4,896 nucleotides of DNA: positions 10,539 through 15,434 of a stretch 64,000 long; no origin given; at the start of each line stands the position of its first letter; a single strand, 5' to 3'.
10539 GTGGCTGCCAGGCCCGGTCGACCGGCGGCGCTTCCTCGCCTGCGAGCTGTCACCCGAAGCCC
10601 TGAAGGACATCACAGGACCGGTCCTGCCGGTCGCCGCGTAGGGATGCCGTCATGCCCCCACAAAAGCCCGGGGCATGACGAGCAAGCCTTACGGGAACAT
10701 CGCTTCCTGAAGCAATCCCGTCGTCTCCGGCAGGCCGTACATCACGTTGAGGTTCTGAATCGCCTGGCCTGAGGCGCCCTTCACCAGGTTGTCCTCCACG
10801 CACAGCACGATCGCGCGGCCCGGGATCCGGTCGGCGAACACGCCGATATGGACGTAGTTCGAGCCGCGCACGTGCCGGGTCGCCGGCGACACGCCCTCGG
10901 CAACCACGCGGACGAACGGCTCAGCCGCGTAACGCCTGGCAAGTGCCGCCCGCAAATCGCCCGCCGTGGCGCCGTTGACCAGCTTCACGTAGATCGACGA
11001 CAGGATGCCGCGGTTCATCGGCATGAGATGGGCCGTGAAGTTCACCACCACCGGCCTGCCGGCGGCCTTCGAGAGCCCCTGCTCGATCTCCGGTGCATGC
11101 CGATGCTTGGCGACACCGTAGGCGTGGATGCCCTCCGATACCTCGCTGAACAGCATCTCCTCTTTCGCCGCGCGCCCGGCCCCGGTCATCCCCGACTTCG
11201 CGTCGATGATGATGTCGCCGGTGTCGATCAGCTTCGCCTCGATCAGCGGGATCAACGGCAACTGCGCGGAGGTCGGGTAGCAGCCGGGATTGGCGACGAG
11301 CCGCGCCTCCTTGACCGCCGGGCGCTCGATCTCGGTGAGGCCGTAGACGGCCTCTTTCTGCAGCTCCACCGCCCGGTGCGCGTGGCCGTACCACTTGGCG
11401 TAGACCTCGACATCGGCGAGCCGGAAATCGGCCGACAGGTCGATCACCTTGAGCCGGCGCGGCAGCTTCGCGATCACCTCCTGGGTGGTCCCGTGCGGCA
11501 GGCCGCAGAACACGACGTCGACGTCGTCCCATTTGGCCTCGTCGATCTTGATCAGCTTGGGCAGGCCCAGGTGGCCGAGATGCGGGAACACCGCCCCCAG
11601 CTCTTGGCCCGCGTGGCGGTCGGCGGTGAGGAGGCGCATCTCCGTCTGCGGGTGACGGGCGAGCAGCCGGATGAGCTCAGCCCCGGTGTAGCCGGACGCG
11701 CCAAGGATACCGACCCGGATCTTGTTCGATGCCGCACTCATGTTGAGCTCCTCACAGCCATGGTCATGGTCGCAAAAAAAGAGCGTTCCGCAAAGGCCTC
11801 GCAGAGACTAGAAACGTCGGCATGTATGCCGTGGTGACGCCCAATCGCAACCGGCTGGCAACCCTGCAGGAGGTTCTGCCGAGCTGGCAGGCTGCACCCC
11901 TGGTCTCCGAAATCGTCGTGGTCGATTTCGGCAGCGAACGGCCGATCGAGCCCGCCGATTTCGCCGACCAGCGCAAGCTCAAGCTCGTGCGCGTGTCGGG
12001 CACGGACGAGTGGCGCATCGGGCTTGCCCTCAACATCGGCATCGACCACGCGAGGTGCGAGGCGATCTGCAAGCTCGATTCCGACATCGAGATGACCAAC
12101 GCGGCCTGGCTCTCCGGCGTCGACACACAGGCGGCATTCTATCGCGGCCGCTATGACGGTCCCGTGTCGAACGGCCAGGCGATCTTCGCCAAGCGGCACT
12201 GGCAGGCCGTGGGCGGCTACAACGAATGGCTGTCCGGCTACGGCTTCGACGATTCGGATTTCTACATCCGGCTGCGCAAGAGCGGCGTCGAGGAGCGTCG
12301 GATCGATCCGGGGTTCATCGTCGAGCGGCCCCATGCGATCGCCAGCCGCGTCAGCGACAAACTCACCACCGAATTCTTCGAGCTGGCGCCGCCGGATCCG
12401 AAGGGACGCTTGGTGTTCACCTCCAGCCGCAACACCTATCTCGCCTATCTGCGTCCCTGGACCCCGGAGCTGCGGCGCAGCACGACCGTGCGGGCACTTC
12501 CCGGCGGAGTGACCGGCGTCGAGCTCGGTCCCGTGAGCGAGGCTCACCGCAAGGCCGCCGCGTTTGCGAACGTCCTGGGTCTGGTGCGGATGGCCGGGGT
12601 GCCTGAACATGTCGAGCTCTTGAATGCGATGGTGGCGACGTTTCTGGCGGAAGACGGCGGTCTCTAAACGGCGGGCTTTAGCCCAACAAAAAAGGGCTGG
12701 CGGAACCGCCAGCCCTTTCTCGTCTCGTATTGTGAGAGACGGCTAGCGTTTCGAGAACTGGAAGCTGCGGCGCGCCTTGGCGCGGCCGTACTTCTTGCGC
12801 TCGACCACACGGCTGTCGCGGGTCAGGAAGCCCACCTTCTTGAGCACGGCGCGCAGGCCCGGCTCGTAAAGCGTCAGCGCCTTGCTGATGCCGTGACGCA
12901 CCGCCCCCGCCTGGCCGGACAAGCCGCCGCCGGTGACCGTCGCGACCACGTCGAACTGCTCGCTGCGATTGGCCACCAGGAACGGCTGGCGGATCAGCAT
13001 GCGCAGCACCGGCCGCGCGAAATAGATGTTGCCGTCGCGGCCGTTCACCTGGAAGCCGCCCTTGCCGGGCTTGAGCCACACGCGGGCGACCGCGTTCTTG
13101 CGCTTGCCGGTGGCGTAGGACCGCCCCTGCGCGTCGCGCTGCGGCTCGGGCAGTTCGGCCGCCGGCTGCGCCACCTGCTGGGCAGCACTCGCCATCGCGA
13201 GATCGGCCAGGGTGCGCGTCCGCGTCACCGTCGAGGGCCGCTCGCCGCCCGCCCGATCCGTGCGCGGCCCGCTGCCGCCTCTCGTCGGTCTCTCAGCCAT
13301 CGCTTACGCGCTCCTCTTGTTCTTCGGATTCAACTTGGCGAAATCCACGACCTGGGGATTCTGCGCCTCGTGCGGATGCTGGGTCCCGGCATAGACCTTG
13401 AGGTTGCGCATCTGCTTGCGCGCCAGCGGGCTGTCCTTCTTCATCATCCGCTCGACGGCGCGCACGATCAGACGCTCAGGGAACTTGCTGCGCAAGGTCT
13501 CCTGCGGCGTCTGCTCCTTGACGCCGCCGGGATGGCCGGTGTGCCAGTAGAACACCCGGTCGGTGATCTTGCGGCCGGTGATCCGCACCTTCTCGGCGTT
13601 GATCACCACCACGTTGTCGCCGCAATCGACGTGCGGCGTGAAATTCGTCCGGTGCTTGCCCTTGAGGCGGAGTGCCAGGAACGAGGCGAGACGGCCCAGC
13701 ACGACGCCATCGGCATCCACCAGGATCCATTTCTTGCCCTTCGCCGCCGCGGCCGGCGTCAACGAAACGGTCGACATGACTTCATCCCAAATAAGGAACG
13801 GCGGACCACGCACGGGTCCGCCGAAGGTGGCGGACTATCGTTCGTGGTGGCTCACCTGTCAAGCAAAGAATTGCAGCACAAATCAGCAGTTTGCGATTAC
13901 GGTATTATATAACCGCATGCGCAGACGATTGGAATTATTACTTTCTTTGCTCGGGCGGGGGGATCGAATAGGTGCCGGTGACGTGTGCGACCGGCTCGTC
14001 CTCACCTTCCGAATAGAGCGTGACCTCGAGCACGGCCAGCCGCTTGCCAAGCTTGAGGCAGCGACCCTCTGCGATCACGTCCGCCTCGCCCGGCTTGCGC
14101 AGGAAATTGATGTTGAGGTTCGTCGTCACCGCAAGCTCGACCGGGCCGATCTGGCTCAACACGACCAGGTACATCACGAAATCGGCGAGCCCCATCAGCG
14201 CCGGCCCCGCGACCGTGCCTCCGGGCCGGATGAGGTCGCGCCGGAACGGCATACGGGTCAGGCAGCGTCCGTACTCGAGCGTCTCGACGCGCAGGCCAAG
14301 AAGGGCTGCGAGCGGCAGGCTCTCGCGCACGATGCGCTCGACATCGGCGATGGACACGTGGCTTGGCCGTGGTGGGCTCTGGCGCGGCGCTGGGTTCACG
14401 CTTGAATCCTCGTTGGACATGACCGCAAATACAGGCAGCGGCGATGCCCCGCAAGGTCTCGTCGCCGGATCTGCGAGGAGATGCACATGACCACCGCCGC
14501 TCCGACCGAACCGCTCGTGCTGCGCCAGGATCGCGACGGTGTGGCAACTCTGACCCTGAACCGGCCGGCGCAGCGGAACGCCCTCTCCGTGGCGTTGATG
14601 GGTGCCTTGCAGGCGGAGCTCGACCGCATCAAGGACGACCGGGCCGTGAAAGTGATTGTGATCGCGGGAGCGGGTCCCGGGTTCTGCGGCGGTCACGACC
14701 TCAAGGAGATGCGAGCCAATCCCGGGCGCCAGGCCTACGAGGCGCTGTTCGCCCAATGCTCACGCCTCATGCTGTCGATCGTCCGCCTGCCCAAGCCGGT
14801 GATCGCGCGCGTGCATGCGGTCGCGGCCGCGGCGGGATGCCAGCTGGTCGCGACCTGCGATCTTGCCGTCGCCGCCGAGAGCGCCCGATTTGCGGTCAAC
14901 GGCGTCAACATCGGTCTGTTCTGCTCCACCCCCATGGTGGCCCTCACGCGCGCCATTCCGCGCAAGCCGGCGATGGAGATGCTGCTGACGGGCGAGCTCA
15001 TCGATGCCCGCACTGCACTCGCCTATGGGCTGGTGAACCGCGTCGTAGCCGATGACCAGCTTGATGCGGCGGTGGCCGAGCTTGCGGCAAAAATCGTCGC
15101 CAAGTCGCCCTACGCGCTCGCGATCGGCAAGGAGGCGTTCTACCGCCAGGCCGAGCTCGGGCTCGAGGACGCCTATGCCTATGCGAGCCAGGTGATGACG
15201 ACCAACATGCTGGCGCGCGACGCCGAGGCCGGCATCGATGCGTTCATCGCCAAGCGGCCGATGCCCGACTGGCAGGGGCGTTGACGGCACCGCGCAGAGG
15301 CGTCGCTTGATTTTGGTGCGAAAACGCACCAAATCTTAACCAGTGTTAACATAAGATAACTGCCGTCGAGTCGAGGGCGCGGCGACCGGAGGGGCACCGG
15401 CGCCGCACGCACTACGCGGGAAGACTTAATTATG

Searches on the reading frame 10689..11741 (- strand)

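Call 10: search_protein_families(library=pfam, proteins=[window:10689-11741:-])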
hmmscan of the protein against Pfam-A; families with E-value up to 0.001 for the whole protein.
window:10689-11741:- (350 aa): 3 families
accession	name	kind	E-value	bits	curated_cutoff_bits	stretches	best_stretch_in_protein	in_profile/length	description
PF22698.1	Semialdhyde_dhC_1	-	1.1e-59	201.4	27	1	154-318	1-165/165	Semialdehyde dehydrogenase, dimerisation domain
PF01118.30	Semialdhyde_dh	-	3.7e-28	98.8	26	1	9-145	1-120/121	Semialdehyde dehydrogenase, NAD binding domain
PF02774.23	Semialdhyde_dhC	-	5.3e-21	76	26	1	163-321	1-184/184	Semialdehyde dehydrogenase, dimerisation domain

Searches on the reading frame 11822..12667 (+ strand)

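Call 10: search_protein_families(library=pfam, proteins=[window:11822-12667:+])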
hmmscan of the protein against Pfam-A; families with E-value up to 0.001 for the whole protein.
window:11822-12667:+ (281 aa): 3 families
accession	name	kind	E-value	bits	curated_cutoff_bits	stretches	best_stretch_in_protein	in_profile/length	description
PF02709.20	Glyco_transf_7C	-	3.5e-09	36.6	23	1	106-163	11-67/78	N-terminal domain of galactosyltransferase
PF00535.33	Glycos_transf_2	-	1.3e-07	32.2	23.3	1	4-97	2-96/168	Glycosyl transferase family 2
PF10111.15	Glyco_tranf_2_2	-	2.6e-05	24.3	27.3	0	118-154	166-202/276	Glycosyltransferase like family 2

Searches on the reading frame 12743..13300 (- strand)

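Call 10: search_protein_families(library=pfam, proteins=[window:12743-13300:-])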
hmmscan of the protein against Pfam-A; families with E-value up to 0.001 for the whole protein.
window:12743-13300:- (185 aa): 1 family
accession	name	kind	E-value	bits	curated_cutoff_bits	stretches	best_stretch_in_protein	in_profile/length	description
PF00380.25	Ribosomal_S9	-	4.2e-47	160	22.5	1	65-185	1-121/121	Ribosomal protein S9/S16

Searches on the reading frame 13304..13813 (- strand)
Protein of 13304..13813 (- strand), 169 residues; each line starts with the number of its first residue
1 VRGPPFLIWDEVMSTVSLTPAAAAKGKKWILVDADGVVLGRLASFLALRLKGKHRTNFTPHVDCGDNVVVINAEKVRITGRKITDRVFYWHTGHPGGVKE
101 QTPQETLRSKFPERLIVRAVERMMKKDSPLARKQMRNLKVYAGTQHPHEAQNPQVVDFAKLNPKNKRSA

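Call 5: search_protein_families(library=pfam, proteins=[window:13304-13813:-])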
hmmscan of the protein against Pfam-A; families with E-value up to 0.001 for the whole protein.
window:13304-13813:- (169 aa): 1 family
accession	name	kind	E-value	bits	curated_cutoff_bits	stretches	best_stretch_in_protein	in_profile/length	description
PF00572.24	Ribosomal_L13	-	2.3e-40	137.8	23.8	1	27-147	1-119/119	Ribosomal protein L13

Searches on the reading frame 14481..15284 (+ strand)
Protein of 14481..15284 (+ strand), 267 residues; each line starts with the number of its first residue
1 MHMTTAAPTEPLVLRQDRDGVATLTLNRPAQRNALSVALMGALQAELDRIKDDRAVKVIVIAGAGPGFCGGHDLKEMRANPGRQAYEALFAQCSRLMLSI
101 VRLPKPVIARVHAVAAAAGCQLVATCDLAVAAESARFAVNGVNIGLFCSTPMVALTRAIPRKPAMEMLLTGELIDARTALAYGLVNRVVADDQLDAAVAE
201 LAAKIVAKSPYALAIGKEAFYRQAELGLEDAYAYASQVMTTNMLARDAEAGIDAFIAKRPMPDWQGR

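Call 5: search_protein_families(library=pfam, proteins=[window:14481-15284:+])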
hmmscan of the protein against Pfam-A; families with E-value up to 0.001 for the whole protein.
window:14481-15284:+ (267 aa): 2 families
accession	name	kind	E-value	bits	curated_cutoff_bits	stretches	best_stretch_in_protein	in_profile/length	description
PF00378.25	ECH_1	-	4.9e-53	180.5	27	1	18-266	3-250/251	Enoyl-CoA hydratase/isomerase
PF16113.10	ECH_2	-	1.2e-32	114.2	27.2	1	22-203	2-186/335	Enoyl-CoA hydratase/isomerase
